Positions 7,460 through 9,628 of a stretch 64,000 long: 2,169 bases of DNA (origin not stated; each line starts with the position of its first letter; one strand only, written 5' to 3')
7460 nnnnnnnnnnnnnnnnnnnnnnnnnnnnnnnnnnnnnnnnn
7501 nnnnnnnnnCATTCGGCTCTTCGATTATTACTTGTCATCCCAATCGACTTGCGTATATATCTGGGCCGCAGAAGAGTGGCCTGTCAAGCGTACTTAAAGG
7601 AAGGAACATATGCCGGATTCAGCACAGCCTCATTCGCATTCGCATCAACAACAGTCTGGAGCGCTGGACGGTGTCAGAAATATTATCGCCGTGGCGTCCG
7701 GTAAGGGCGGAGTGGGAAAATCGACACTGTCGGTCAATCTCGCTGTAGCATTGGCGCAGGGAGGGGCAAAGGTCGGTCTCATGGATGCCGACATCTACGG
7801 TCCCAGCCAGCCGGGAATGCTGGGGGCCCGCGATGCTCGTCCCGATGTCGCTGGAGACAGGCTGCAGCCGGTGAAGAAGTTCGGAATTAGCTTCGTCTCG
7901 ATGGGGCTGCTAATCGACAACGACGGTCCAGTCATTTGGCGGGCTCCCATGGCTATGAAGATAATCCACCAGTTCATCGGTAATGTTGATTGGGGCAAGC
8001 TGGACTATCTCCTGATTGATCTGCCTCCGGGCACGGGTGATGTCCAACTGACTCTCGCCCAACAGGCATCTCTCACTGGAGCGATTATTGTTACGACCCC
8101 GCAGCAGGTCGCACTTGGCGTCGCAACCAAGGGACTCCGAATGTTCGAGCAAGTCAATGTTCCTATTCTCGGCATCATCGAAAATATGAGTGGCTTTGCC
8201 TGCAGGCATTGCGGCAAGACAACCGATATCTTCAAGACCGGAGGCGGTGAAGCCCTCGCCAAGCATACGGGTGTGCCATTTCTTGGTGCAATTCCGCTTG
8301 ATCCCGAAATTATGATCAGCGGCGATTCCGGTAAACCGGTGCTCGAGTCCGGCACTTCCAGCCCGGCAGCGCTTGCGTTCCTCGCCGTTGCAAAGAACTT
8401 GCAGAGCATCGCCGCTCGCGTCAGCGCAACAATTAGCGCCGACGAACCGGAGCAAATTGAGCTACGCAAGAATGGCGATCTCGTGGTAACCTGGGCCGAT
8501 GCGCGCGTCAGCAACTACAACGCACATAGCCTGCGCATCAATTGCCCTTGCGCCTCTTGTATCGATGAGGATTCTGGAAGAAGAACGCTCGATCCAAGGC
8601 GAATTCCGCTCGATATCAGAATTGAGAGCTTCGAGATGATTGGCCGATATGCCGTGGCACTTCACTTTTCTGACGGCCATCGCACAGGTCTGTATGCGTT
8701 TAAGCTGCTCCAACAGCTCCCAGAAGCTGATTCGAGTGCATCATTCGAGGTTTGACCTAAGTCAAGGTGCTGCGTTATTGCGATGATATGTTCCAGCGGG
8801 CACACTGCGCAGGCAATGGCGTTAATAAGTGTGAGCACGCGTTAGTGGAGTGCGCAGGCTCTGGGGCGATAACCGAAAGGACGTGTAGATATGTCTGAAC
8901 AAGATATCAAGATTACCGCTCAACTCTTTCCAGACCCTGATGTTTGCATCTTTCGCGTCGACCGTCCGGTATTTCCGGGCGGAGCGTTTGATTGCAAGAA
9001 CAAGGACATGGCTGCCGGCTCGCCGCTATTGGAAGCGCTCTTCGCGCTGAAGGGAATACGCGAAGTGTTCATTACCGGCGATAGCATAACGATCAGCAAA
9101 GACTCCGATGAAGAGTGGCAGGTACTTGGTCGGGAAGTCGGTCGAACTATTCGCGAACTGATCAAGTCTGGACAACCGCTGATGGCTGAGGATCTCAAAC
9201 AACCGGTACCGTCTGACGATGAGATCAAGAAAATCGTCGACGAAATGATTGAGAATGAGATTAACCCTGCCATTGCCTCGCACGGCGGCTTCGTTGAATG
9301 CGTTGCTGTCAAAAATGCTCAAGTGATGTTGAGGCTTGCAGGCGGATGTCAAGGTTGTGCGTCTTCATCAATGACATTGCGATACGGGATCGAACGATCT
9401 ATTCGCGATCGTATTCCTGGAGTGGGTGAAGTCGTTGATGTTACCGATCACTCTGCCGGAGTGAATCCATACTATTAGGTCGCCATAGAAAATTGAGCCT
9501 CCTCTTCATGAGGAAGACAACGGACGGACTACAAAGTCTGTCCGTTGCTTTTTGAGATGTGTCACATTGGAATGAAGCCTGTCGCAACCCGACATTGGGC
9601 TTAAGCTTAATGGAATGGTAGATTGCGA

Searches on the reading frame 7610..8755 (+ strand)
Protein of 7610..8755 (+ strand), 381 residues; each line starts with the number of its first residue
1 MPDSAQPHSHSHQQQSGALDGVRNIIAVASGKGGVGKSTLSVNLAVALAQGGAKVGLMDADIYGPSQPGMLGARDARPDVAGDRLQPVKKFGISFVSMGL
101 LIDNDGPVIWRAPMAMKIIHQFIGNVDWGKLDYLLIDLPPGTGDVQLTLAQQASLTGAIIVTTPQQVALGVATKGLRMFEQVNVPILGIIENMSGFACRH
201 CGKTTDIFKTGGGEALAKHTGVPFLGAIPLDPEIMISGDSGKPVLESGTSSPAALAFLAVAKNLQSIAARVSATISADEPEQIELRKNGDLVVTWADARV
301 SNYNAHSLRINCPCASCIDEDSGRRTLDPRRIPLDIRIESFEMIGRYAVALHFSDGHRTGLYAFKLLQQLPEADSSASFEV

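Call 6: search_protein_families(library=pfam, proteins=[window:7610-8755:+])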
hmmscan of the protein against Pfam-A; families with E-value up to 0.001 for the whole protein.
window:7610-8755:+ (381 aa): 8 families
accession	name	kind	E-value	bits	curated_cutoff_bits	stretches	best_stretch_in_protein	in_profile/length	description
PF10609.15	ParA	-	1.1e-99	333.3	27.1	1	22-264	2-245/246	NUBPL iron-transfer P-loop NTPase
PF06155.17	GBBH-like_N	-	6.6e-22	78.5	22.8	1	286-367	5-84/85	Gamma-butyrobetaine hydroxylase-like, N-terminal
PF01656.29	CbiA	-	8.4e-15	55.3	25.4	1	26-244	1-125/125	CobQ/CobB/MinD/ParA nucleotide binding domain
PF13614.12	AAA_31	-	9.2e-12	45.7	27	1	24-62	2-40/177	AAA domain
PF09140.17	MipZ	-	3.7e-08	33.4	20.7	1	25-104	2-81/262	ATPase MipZ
PF00142.24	Fer4_NifH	-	9e-07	29.1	25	0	30-60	6-36/271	4Fe-4S iron sulfur cluster binding proteins, NifH/frxC family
PF02374.21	ArsA_ATPase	-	5.3e-05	23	24.3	1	28-59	5-36/305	Anion-transporting ATPase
PF13481.12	AAA_25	-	0.00094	19.3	27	0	25-52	34-61/195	AAA domain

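Call 7: search_protein_families(library=ncbifam, proteins=[window:7610-8755:+])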
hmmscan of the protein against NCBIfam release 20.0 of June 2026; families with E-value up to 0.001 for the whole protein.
window:7610-8755:+ (381 aa): 23 families
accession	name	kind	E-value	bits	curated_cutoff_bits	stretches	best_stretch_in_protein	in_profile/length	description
NF041136.1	MrpORP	equivalog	4.6e-89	299.3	450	1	21-273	3-257/365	iron-sulfur cluster carrier protein MrpORP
NF008669.0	PRK11670.1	equivalog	5.7e-89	298.6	348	1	15-265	99-350/369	iron-sulfur cluster carrier protein ApbC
TIGR01969.1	minD_arch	subfamily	1.4e-24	86.7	201.75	2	25-62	2-39/251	cell division ATPase MinD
TIGR01968.1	minD_bact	equivalog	1.1e-17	64.3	212.9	2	24-62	2-40/261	septum site-determining protein MinD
NF041546.1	ParA_partition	equivalog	5.1e-12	45.8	180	1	25-61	1-37/203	ParA family partition ATPase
TIGR01007.1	eps_fam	subfamily_domain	1.9e-11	43.9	108.05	1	25-75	19-69/204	polysaccharide biosynthesis tyrosine autokinase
NF047398.1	AAA_KGGVGR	domain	3.2e-09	37.4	90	1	24-77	3-56/190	KGGVGR-motif variant AAA ATPase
NF049936.1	TriMthamethphnDioxTmpA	equivalog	3.3e-08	32.8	400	1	292-368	3-78/366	2-trimethylaminoethylphosphonate dioxygenase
TIGR03018.1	pepcterm_TyrKin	hypoth_equivalog_domain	1.8e-07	30.7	230.65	1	19-74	31-87/207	XrtA-associated tyrosine autokinase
TIGR03029.1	EpsG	equivalog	7.9e-07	28.5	313.8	1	20-67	100-147/274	chain length determinant protein tyrosine kinase EpsG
NF008079.0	PRK10818.1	equivalog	8.4e-07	28.6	508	1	24-62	3-41/270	septum site-determining protein MinD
TIGR01281.1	DPOR_bchL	equivalog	1.8e-06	27.5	345.15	1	26-56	3-32/268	ferredoxin:protochlorophyllide reductase (ATP-dependent) iron-sulfur ATP-binding protein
TIGR01005.1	eps_transp_fam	subfamily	2.3e-06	26.1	411.7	1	23-193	546-717/754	exopolysaccharide transport protein family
TIGR02409.1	carnitine_bodg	equivalog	2.8e-06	26.6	414.75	1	291-357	2-69/366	gamma-butyrobetaine dioxygenase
TIGR03371.1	cellulose_yhjQ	equivalog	3.3e-06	26.8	157.85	1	24-62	2-40/246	cellulose biosynthesis protein BcsQ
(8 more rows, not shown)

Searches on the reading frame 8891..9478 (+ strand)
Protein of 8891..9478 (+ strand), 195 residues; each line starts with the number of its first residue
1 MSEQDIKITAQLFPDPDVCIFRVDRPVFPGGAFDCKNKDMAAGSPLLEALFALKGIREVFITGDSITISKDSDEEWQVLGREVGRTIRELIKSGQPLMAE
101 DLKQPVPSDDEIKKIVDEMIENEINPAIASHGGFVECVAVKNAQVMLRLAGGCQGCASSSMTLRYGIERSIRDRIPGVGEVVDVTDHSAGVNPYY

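Call 6: search_protein_families(library=pfam, proteins=[window:8891-9478:+])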
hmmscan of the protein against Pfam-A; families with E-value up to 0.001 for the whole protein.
window:8891-9478:+ (195 aa): 2 families
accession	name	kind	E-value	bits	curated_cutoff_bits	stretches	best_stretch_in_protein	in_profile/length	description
PF01106.22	NifU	-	1.2e-21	77.1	27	1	116-182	1-67/67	NifU-like domain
PF08712.16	Nfu_N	-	1.3e-17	64.1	27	1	9-94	2-88/88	Scaffold protein Nfu/NifU N terminal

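Call 7: search_protein_families(library=ncbifam, proteins=[window:8891-9478:+])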
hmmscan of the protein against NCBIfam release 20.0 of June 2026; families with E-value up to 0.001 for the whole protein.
window:8891-9478:+ (195 aa): 3 families
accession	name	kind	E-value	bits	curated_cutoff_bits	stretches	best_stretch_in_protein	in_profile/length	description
TIGR03341.1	YhgI_GntY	equivalog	2.4e-22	79.6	269.35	1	106-195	100-190/190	Fe-S biogenesis protein NfuA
NF008392.0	PRK11190.1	equivalog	7.5e-16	58.6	268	1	106-195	101-192/192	Fe-S biogenesis protein NfuA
TIGR02000.1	NifU_proper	equivalog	3.5e-10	39.8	273.3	1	104-178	213-284/290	Fe-S cluster assembly protein NifU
